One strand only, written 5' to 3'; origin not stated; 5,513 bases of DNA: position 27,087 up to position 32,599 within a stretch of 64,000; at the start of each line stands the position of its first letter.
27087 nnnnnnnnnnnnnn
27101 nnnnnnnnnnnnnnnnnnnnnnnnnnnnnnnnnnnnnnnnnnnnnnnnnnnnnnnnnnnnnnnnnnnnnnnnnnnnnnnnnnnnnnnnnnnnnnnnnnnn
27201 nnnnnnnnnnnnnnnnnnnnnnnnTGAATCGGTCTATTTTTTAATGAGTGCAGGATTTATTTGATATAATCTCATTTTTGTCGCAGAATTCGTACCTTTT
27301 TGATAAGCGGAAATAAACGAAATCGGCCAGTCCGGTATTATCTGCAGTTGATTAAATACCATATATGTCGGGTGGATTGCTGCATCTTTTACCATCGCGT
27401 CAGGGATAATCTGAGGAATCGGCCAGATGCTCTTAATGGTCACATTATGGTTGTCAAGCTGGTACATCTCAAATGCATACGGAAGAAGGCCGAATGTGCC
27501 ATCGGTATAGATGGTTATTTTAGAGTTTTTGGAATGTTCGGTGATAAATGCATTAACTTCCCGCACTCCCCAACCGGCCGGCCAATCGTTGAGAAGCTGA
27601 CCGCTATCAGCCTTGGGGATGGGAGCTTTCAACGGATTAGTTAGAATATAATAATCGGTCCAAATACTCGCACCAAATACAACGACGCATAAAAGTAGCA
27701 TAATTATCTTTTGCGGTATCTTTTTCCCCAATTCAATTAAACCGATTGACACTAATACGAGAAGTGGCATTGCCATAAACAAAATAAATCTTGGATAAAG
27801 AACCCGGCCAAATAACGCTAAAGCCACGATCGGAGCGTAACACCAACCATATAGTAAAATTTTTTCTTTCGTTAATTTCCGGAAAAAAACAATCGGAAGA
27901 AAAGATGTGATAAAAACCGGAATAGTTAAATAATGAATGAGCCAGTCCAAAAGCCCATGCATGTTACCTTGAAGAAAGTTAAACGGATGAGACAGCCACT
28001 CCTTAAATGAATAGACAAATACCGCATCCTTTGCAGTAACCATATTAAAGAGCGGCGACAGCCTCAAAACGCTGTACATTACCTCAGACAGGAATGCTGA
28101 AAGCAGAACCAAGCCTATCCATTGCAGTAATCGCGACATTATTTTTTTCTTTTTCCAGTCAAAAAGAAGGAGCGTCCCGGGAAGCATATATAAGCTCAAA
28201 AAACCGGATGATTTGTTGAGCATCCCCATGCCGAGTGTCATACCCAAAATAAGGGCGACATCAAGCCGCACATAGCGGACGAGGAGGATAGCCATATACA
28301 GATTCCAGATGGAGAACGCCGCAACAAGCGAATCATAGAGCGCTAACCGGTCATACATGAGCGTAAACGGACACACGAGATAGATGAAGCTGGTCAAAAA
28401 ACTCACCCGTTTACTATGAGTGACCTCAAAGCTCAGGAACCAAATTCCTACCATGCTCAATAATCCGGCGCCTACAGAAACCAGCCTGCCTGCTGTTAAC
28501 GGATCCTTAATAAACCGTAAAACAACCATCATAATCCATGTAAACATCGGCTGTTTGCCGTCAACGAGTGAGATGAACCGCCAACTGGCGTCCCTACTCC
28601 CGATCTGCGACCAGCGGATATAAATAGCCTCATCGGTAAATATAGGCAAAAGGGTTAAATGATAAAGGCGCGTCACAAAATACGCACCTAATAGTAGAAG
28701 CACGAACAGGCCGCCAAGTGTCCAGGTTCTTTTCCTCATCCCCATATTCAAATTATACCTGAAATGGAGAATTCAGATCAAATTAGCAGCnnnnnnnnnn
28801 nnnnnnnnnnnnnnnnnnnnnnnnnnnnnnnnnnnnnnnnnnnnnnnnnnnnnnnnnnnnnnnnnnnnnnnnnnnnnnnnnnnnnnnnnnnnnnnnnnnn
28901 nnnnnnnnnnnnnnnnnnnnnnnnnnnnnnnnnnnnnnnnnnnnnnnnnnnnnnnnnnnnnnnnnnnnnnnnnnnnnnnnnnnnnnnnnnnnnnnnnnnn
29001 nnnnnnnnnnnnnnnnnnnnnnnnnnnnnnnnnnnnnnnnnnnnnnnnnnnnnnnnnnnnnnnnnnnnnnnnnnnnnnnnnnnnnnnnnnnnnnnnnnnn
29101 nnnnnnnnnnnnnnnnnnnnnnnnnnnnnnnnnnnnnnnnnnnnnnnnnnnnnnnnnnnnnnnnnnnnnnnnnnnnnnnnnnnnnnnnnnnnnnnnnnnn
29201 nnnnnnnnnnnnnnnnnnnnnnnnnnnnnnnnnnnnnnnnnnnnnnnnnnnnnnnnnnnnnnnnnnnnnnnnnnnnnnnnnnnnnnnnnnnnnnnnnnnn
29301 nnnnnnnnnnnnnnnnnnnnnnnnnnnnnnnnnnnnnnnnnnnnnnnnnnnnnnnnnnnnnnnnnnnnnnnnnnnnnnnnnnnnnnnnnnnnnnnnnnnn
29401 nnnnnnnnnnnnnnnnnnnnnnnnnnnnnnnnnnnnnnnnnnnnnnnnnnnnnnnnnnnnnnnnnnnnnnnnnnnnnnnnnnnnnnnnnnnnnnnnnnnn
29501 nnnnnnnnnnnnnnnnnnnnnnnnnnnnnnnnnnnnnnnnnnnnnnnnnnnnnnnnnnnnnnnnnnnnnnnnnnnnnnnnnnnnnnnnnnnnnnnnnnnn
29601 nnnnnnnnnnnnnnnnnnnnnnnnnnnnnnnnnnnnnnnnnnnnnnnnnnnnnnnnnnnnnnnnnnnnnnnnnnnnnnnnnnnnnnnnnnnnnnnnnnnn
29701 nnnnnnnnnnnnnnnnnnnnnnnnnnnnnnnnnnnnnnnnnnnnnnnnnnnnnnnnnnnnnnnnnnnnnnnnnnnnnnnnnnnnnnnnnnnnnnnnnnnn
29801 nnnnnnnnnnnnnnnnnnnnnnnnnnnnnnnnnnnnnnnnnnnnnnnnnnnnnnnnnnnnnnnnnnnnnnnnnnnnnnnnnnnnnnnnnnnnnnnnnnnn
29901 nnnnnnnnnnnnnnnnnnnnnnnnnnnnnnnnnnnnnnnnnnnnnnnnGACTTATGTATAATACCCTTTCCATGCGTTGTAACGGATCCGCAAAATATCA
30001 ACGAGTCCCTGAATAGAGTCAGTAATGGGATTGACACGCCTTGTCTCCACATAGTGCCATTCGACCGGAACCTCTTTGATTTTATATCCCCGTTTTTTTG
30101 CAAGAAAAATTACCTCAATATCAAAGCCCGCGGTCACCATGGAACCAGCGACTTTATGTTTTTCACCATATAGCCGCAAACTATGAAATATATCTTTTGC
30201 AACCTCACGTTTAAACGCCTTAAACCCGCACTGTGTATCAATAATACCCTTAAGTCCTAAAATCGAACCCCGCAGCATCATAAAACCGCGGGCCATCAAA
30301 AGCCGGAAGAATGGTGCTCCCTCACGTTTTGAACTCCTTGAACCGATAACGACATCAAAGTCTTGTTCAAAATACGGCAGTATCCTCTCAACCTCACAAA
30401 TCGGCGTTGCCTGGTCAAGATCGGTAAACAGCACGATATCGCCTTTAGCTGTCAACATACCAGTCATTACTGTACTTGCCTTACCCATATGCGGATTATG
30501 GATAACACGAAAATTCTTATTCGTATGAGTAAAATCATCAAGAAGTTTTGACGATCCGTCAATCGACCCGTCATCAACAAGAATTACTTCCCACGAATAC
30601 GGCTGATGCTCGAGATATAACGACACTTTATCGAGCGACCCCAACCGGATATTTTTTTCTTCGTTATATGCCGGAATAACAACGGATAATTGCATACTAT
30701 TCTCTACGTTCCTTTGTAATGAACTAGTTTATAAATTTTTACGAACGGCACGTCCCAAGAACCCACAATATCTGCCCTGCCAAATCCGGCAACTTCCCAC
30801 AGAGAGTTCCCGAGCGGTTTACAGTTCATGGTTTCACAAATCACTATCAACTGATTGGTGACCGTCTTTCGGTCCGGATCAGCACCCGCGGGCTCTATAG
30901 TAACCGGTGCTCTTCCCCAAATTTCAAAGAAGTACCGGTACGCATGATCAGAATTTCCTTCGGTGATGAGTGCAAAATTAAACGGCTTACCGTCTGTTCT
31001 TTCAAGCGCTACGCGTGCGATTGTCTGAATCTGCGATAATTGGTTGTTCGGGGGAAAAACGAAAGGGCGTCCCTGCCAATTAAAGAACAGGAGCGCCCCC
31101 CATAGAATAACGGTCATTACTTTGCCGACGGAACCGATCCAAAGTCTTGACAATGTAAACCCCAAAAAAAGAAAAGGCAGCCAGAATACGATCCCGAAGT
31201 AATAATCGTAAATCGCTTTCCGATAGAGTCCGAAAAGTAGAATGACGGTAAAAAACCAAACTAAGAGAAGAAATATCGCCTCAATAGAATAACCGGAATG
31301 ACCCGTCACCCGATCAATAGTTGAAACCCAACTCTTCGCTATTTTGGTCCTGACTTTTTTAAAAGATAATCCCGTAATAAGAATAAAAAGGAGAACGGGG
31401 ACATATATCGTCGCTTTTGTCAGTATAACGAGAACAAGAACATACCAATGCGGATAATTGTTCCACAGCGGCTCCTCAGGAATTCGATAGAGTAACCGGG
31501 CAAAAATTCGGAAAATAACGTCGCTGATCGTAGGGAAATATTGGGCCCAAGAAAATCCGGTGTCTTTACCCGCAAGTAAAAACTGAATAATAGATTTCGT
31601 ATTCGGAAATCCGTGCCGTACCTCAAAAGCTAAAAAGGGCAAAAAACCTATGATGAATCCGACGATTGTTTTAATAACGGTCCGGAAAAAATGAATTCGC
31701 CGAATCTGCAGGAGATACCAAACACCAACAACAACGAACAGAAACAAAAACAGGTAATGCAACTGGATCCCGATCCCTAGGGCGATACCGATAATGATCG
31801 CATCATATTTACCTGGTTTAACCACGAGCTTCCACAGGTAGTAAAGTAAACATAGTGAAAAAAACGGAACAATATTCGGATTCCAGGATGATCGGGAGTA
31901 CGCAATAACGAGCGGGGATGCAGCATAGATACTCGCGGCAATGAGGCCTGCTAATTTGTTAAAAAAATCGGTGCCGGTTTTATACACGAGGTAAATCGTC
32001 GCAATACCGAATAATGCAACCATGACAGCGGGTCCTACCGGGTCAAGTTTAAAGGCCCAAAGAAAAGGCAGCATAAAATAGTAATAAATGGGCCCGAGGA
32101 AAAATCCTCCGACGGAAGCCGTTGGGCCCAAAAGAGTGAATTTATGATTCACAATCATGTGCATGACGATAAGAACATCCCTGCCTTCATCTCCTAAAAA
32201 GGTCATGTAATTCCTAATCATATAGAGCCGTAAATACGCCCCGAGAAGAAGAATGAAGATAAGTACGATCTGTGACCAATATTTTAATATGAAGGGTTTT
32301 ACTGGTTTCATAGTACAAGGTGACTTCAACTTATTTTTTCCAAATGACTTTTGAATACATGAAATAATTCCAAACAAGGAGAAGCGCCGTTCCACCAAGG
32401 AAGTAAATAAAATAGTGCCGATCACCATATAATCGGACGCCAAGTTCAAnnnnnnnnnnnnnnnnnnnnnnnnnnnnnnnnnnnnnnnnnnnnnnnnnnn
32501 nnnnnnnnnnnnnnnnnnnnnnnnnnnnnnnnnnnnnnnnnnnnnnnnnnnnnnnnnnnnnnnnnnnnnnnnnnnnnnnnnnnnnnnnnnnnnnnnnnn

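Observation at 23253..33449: A three-component (GtrA/GtrB/GT-C) glycosylation module reiterated three times, including a GtrB-GtrA fusion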

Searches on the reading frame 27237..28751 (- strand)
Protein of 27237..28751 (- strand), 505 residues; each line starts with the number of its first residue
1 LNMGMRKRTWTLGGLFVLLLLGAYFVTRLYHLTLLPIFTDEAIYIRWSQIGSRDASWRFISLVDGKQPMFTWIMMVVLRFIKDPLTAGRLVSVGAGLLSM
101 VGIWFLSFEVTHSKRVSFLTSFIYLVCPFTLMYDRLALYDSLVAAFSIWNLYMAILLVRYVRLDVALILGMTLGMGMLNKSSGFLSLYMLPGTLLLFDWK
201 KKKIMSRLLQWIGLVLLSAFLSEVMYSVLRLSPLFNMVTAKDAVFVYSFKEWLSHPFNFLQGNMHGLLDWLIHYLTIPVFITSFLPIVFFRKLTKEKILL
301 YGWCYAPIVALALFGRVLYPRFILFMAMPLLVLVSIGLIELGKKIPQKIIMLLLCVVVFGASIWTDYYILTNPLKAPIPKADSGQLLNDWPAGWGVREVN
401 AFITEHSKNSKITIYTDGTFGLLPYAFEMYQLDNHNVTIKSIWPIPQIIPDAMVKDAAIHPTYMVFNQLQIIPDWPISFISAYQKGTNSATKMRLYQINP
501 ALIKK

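Call 4: search_protein_families(library=pfam, proteins=[window:27237-28751:-], max_evalue=0.01)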
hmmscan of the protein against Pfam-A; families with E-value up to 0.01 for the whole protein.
window:27237-28751:- (505 aa): 1 family
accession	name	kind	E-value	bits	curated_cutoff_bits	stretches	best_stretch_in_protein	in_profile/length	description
PF13231.12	PMT_2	-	7.9e-11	42.9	26.1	1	68-222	4-156/160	Dolichyl-phosphate-mannose-protein mannosyltransferase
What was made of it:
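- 27234..28745 (-): GT-C glycosyltransferase (PMT_2, 503 aa). PF13231, E 7.9e-11 (call 4).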

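Call 5: search_protein_families(library=ncbifam, proteins=[window:27237-28751:-], max_evalue=0.01)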
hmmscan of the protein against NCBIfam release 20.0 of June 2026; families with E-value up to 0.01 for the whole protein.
window:27237-28751:- (505 aa): 0 families

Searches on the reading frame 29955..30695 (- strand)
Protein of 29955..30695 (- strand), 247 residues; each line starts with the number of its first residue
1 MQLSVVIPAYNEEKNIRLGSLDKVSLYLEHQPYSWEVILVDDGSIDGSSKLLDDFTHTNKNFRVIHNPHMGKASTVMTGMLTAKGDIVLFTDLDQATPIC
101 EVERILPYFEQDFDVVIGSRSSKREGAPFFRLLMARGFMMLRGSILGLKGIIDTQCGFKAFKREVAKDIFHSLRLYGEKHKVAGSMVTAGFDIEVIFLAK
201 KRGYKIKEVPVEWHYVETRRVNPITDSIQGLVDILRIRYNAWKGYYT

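Call 4: search_protein_families(library=pfam, proteins=[window:29955-30695:-], max_evalue=0.01)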
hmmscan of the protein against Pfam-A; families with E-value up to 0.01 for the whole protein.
window:29955-30695:- (247 aa): 3 families
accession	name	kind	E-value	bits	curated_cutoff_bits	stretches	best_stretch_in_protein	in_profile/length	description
PF00535.33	Glycos_transf_2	-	1.9e-26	93.4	23.3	1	4-170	1-168/168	Glycosyl transferase family 2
PF13641.12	Glyco_tranf_2_3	-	1.5e-07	32.2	27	1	3-213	3-208/230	Glycosyltransferase like family 2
PF10111.15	Glyco_tranf_2_2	-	2.2e-05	24.5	27.3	1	4-99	1-96/276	Glycosyltransferase like family 2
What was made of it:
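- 29952..30695 (-): Synthase 2 (247 aa): a TM-less GT2 of the polyprenyl-phosphate-sugar synthase clade. PF00535, E 1.9e-26 (call 4).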

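Call 5: search_protein_families(library=ncbifam, proteins=[window:29955-30695:-], max_evalue=0.01)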
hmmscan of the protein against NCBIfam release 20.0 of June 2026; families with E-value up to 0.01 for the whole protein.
window:29955-30695:- (247 aa): 22 families
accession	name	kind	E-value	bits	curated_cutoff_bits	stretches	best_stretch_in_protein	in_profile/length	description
NF047588.1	GlcsyltransPgfSStrep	equivalog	2.2e-20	73.1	500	1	1-181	1-178/308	glycosyltransferase PgfS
NF007986.1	PRK10714.1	equivalog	8.2e-20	71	529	1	2-171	7-174/316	undecaprenyl-phosphate 4-deoxy-4-formamido-L-arabinose transferase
NF041875.1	EPS_EpsD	equivalog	1.2e-14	54.5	370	1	3-124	1-120/325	exopolysaccharide biosynthesis glycosyltransferase EpsD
TIGR03937.1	PgaC_IcaA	equivalog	1.7e-13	50.3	422.3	1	3-94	47-135/407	poly-beta-1,6-N-acetyl-D-glucosamine synthase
NF007482.0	PRK10073.1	equivalog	3.1e-13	49.4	423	1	2-96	7-97/334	glycosyltransferase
NF041391.1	DPhHxTase_Halo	equivalog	6.1e-13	48.2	375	1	9-232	3-199/213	dolichyl-phosphate hexose transferase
TIGR04283.1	glyco_like_mftF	equivalog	1.6e-10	41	182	1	3-100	1-88/221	TIGR04283 family arsenosugar biosynthesis glycosyltransferase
NF038302.1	EPS_HpsE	equivalog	2e-10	40.1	300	1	1-96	1-98/307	hormogonium polysaccharide biosynthesis glycosyltransferase HpsE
NF058614.1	PPMAGASynPpgS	equivalog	5.1e-10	39.1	370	1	5-219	4-202/226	polyprenyl-phospho-N-acetylgalactosaminyl synthase PpgS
TIGR04182.1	glyco_TIGR04182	equivalog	2e-09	37.3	325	1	3-236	2-216/293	S-layer glycoprotein N-glycosyltransferase AglJ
NF010496.0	PRK13915.1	equivalog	1.4e-07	30.9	262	1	2-96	32-128/307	glucosyl-3-phosphoglycerate synthase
NF047683.1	TeichurnBiosyTuaG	equivalog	2.9e-07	30.4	400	1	3-105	8-107/252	teichuronic acid biosynthesis protein TuaG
TIGR03965.1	mycofact_glyco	equivalog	1.1e-06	27.9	280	1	3-109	76-179/467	mycofactocin biosynthesis glycosyltransferase MftF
NF041394.1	GtaseAglG_Halo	equivalog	2.8e-05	23.5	440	1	1-118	1-116/304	glucosyl-dolichyl phosphate glucuronosyltransferase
NF053739.1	GlytfEpsEBac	equivalog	6.7e-05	22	450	1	3-113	3-111/265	glycosyltransferase EpsE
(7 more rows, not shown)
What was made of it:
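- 29952..30695 (-): NCBIfam best hits are PgfS at 2e-20 and ArnC at 8e-20, with near full-length matches to PpgS and the haloarchaeal Dol-P-hexose transferase (call 5).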

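Call 7: search_solved_structures(query=window:29955-30695:-, max_evalue=0.001)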
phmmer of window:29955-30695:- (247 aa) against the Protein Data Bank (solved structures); distinct sequences matched with E-value up to 0.001: 20.
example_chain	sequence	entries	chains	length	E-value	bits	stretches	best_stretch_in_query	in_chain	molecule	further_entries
5mlz_A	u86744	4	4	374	4.6e-14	55.7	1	1-169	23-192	Dolichol monophosphate mannose synthase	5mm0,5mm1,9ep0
9bhc_C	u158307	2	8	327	5e-14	55.6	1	2-166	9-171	Undecaprenyl-phosphate 4-deoxy-4-formamido-L-arabinose transferase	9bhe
8vxh_A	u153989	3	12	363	6.4e-14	55.3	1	2-166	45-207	Undecaprenyl-phosphate 4-deoxy-4-formamido-L-arabinose transferase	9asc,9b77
9hwj_A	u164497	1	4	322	1.3e-13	54.3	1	2-171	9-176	Undecaprenyl-phosphate 4-deoxy-4-formamido-L-arabinose transferase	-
5eke_A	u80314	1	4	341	2e-11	47.1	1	2-166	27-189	Uncharacterized glycosyltransferase sll0501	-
5ekp_C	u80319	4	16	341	2e-11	47.1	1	2-166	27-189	Uncharacterized glycosyltransferase sll0501 | Glycosyltransferase sll0501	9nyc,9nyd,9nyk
9nye_A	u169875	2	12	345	2.1e-11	47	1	2-166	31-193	Glycosyltransferase sll0501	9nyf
5hea_A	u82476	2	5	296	3.6e-08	36.4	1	3-103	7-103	Putative glycosyltransferase (GalT1)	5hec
3bcv_A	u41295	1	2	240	1.3e-07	34.6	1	3-95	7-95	Putative glycosyltransferase protein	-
2z87_A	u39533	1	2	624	5.3e-07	32.6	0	3-115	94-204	Chondroitin synthase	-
2z86_A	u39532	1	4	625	5.3e-07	32.6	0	3-115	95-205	Chondroitin synthase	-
8bz4_A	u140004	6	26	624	9e-07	31.9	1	2-119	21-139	Glycosyltransferase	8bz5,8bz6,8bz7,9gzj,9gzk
8bz8_A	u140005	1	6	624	1e-06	31.7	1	2-119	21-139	Glycosyltransferase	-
8vh7_A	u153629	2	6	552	6e-06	29.2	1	33-183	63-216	Heparosan synthase B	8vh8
8viw_A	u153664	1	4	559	6.1e-06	29.1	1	33-183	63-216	Heparosan synthase B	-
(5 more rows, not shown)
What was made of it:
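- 29952..30695 (-): PDB best hits are DPMS, ArnC and GtrB (call 7).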

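Call 15: find_encoding_contigs(protein=window:29955-30695:-, flank=10000, max_places=6)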
Protein window:29955-30695:- (247 aa): 7 contigs read that carry it; 6 places shown.
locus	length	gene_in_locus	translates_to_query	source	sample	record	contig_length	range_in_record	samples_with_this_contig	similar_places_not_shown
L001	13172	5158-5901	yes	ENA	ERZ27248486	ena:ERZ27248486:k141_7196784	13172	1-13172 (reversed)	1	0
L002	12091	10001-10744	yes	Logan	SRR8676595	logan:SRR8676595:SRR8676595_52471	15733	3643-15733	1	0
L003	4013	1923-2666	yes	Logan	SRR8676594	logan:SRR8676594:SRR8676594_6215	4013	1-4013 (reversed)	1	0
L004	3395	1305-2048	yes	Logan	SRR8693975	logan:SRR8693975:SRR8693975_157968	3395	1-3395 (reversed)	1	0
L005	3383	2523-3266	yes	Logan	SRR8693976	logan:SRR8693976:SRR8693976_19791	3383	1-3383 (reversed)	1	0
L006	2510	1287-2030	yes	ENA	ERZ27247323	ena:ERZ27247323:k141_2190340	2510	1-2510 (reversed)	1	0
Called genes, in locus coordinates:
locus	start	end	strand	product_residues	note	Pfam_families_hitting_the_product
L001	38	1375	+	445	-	PF03721:UDPG_MGDP_dh_N, PF03446:NAD_binding_2 (faint), PF03807:F420_oxidored (faint), PF00984:UDPG_MGDP_dh, PF03720:UDPG_MGDP_dh_C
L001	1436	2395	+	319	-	PF01073:3Beta_HSD (weak), PF01370:Epimerase, PF02719:Polysacc_synt_2, PF04321:RmlD_sub_bind, PF16363:GDP_Man_Dehyd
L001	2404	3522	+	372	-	PF00535:Glycos_transf_2, PF04138:GtrA_DPMS_TM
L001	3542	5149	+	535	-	PF13231:PMT_2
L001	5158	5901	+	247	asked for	PF00535:Glycos_transf_2, PF10111:Glyco_tranf_2_2 (faint), PF13641:Glyco_tranf_2_3 (weak)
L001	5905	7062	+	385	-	PF26314:MptA_B_family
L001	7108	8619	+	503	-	PF13231:PMT_2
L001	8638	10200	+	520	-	-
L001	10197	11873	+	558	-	-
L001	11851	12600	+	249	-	PF00535:Glycos_transf_2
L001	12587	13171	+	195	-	?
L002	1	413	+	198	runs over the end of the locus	PF27226:AF_1845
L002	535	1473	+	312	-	PF00188:CAP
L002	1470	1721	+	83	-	PF18900:DUF5656 (weak)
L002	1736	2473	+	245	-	PF00483:NTP_transferase, PF12804:NTP_transf_3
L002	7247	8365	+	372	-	PF00535:Glycos_transf_2, PF04138:GtrA_DPMS_TM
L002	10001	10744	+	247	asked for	PF00535:Glycos_transf_2, PF10111:Glyco_tranf_2_2 (faint), PF13641:Glyco_tranf_2_3 (weak)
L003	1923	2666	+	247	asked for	PF00535:Glycos_transf_2, PF10111:Glyco_tranf_2_2 (faint), PF13641:Glyco_tranf_2_3 (weak)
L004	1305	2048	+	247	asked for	PF00535:Glycos_transf_2, PF10111:Glyco_tranf_2_2 (faint), PF13641:Glyco_tranf_2_3 (weak)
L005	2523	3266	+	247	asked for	PF00535:Glycos_transf_2, PF10111:Glyco_tranf_2_2 (faint), PF13641:Glyco_tranf_2_3 (weak)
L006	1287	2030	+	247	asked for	PF00535:Glycos_transf_2, PF10111:Glyco_tranf_2_2 (faint), PF13641:Glyco_tranf_2_3 (weak)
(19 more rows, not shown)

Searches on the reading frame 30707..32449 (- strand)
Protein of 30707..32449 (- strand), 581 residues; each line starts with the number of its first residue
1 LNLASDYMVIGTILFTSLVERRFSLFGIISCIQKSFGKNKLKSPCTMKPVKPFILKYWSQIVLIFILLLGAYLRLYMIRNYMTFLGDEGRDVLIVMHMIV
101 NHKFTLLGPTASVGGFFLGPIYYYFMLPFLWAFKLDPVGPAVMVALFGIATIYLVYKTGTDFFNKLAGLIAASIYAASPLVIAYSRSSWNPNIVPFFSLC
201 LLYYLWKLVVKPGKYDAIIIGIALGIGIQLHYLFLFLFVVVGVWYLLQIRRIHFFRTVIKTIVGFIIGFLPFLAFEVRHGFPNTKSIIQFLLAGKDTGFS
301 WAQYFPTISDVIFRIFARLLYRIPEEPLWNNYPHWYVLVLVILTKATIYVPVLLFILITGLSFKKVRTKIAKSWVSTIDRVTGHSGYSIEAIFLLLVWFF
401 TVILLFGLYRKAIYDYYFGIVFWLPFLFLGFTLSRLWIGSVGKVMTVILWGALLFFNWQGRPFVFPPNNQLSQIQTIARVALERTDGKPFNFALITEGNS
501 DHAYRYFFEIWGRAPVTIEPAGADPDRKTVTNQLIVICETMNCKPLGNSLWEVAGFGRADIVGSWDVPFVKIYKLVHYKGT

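Call 4: search_protein_families(library=pfam, proteins=[window:30707-32449:-], max_evalue=0.01)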
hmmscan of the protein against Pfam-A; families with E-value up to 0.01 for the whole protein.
window:30707-32449:- (581 aa): 1 family
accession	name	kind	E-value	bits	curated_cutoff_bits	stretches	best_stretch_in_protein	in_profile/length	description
PF13231.12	PMT_2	-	2.9e-10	41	26.1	1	142-272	26-154/160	Dolichyl-phosphate-mannose-protein mannosyltransferase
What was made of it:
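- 30704..32311 (-): GT-C glycosyltransferase (PMT_2, ArnT/PMT-like, 535 aa). It is the likely user of synthase 1's product. PF13231, E 2.9e-10 (call 4).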

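Call 5: search_protein_families(library=ncbifam, proteins=[window:30707-32449:-], max_evalue=0.01)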
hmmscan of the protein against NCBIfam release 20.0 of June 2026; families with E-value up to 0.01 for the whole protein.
window:30707-32449:- (581 aa): 0 families
